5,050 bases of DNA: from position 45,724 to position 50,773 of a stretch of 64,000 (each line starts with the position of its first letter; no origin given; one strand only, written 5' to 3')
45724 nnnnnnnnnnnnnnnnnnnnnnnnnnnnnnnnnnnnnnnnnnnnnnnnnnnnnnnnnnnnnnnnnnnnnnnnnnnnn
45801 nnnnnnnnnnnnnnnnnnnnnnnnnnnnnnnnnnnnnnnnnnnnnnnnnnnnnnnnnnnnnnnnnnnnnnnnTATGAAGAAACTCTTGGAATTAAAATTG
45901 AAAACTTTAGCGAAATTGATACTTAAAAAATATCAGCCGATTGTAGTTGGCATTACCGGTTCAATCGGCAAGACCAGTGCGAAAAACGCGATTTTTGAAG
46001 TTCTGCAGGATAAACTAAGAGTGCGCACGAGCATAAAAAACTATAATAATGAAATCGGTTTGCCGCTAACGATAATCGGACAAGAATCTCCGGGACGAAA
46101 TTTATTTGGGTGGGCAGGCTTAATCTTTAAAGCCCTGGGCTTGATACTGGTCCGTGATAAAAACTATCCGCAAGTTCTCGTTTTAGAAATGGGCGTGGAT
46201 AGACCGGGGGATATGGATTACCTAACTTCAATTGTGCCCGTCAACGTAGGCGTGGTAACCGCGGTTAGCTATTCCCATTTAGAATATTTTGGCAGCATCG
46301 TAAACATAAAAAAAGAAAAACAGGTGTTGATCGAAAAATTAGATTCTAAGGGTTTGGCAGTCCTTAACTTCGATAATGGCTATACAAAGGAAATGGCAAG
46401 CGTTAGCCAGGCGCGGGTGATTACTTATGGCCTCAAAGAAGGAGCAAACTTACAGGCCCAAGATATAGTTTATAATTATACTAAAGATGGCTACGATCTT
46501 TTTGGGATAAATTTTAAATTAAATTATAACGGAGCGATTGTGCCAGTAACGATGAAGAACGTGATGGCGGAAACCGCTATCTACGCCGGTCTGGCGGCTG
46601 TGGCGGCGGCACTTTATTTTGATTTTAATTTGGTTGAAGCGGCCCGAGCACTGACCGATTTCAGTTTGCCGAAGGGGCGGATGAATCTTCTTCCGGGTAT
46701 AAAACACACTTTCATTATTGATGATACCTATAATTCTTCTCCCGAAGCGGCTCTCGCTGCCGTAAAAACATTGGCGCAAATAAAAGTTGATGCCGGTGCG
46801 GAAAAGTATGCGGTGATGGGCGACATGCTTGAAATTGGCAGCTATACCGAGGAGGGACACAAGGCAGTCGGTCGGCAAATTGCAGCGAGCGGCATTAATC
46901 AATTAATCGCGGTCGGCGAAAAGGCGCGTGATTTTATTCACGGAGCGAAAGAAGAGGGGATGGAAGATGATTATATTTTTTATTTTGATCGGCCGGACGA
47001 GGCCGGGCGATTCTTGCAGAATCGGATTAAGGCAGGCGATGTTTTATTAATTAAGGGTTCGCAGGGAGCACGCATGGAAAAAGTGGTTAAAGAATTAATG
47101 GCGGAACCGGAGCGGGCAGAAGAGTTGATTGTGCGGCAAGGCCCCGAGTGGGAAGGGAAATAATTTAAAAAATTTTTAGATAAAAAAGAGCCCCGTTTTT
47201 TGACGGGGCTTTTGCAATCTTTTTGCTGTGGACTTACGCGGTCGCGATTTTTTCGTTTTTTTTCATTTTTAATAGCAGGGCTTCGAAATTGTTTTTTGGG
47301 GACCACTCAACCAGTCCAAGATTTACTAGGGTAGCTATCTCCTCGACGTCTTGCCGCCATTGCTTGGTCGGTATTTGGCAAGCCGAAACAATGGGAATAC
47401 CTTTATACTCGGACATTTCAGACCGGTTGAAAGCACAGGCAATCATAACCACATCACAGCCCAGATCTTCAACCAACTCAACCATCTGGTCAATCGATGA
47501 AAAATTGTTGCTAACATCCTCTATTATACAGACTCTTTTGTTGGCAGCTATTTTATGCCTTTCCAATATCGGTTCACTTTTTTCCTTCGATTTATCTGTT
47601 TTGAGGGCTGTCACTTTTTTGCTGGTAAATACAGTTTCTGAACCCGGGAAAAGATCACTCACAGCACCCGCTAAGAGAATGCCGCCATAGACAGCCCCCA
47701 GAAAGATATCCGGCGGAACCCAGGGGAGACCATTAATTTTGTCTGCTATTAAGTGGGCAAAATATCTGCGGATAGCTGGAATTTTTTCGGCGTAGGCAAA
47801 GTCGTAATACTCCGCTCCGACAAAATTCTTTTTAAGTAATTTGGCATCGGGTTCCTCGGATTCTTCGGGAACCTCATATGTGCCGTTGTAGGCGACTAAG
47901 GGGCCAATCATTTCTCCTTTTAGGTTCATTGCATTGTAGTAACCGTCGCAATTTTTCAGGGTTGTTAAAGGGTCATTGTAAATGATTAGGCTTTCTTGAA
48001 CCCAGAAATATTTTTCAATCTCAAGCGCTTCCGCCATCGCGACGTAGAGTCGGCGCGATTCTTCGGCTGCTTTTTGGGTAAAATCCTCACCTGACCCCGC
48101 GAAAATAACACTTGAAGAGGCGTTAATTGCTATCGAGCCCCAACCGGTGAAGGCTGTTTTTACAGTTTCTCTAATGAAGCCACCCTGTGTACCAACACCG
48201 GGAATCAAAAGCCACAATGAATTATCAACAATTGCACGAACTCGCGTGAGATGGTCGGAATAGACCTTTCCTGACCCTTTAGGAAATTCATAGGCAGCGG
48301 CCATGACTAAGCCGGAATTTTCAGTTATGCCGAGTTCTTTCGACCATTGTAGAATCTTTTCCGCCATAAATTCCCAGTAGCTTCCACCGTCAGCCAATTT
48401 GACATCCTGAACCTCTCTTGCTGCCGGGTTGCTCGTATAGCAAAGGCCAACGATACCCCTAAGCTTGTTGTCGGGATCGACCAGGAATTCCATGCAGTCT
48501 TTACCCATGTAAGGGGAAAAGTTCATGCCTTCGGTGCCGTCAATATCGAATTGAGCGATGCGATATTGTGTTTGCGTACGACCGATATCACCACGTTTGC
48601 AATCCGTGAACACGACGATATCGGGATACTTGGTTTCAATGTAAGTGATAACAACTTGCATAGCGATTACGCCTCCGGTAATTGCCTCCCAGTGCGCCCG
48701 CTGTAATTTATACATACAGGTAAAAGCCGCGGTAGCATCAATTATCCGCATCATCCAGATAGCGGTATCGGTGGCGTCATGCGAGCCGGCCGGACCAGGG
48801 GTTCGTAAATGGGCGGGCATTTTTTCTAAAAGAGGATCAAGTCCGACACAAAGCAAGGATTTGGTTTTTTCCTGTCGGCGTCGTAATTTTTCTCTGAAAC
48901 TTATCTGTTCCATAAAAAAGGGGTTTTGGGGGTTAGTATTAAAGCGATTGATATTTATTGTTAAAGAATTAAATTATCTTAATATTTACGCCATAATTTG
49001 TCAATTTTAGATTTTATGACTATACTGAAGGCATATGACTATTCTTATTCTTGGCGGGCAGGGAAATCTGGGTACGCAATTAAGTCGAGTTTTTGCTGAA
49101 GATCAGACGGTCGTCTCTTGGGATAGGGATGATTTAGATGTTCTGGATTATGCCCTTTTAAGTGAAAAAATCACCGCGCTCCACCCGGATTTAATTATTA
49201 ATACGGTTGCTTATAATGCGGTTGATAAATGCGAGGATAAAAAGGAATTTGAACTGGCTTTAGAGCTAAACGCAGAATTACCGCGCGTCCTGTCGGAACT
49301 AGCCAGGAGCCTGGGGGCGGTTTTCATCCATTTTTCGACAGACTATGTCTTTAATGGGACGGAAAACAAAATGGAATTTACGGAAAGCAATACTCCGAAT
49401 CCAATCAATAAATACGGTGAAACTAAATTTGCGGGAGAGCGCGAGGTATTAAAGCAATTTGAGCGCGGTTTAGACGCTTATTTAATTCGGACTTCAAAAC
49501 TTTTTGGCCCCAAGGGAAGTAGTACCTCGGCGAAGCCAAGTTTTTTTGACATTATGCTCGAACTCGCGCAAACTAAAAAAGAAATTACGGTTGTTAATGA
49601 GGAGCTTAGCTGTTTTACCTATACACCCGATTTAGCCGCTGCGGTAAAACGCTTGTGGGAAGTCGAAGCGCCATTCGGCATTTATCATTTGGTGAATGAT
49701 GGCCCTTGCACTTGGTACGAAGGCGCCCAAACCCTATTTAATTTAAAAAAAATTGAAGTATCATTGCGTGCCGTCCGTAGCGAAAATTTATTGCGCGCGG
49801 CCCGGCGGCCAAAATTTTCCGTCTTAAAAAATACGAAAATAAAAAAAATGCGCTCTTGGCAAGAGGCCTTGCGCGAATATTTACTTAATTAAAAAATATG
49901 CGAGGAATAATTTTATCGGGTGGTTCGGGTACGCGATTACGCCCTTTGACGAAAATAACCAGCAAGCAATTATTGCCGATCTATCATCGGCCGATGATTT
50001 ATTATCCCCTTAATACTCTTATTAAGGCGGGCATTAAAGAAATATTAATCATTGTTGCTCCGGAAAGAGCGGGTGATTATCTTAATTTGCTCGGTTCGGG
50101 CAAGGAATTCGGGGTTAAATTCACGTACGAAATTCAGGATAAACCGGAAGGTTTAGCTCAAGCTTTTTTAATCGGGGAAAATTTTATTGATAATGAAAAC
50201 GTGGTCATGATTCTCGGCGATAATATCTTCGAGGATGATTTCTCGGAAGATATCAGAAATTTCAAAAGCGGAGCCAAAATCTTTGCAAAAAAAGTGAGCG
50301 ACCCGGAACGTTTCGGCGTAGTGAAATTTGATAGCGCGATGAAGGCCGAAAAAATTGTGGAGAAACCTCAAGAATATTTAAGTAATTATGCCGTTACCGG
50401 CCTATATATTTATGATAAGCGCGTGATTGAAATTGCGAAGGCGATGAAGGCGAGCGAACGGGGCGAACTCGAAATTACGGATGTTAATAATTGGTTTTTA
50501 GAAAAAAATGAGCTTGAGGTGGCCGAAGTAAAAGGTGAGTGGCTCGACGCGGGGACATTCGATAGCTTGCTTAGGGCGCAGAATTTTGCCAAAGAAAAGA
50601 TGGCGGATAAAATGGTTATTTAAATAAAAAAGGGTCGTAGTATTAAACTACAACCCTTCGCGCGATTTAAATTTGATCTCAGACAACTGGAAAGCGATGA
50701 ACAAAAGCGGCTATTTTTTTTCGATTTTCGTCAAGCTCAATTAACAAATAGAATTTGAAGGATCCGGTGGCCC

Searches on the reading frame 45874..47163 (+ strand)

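Call 8: search_protein_families(library=pfam, proteins=[window:45874-47163:+], max_evalue=0.01)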
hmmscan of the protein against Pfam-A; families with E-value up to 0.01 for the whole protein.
window:45874-47163:+ (429 aa): 2 families
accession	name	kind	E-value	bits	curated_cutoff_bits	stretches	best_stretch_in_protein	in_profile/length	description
PF08245.18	Mur_ligase_M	-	7e-28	98.4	24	2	97-220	55-175/200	Mur ligase middle domain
PF02875.26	Mur_ligase_C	-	4.5e-16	60.3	28.4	1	268-396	1-126/127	Mur ligase, glutamate ligase domain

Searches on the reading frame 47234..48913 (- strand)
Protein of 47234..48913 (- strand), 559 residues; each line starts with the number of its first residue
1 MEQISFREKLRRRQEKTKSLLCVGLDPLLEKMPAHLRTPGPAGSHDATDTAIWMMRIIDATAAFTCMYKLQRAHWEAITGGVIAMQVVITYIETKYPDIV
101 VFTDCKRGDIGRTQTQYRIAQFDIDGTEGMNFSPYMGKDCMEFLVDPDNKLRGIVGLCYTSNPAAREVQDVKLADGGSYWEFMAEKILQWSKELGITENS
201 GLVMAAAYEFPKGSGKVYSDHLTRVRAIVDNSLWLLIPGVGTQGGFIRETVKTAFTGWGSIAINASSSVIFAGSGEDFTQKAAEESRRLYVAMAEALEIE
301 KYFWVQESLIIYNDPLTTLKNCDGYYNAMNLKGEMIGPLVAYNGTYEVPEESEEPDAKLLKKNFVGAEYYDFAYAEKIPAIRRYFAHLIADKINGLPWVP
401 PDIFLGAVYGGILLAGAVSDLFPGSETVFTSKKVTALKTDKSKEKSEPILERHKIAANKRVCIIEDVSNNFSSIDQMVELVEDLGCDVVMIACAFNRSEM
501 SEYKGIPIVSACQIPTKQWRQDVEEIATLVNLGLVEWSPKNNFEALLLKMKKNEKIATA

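Call 8: search_protein_families(library=pfam, proteins=[window:47234-48913:-], max_evalue=0.01)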
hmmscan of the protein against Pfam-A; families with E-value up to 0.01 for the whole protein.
window:47234-48913:- (559 aa): 2 families
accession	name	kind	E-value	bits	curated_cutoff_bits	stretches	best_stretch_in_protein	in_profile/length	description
PF00215.30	OMPdecase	-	2.8e-09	37.6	27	1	20-245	2-184/221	Orotidine 5'-phosphate decarboxylase / HUMPS family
PF00156.33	Pribosyltran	-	1.2e-06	28.4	26.3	1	377-500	7-129/158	Phosphoribosyl transferase domain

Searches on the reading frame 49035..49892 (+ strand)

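Call 8: search_protein_families(library=pfam, proteins=[window:49035-49892:+], max_evalue=0.01)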
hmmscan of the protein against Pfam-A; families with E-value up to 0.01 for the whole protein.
window:49035-49892:+ (285 aa): 4 families
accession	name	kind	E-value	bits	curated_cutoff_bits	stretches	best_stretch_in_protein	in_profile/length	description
PF04321.23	RmlD_sub_bind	-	2.1e-68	230.9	27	1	1-283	1-282/287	RmlD substrate binding domain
PF01370.27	Epimerase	-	1.8e-22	80.4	20.9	1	3-209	1-226/240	NAD dependent epimerase/dehydratase family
PF16363.11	GDP_Man_Dehyd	-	1.9e-07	31.3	27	1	34-211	59-240/332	GDP-mannose 4,6 dehydratase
PF07993.18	NAD_binding_4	-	1.4e-05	24.8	20.1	1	72-179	105-231/258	Male sterility protein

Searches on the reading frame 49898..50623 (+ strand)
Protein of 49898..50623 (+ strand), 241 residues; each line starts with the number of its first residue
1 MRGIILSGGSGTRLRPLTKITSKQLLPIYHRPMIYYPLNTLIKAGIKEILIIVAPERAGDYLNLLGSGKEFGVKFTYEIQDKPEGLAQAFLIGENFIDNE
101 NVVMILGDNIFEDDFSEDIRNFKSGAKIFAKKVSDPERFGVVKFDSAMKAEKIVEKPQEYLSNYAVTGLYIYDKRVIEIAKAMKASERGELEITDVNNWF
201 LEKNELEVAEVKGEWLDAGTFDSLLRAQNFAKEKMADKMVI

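Call 8: search_protein_families(library=pfam, proteins=[window:49898-50623:+], max_evalue=0.01)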
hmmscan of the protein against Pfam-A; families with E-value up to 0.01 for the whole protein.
window:49898-50623:+ (241 aa): 2 families
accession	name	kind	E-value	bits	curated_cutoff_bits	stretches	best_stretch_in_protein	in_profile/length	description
PF00483.29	NTP_transferase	-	3.1e-64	217.3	21.2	1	3-232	2-243/245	Nucleotidyl transferase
PF12804.13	NTP_transf_3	-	5e-10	40.2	27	1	3-117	1-106/160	MobA-like NTP transferase domain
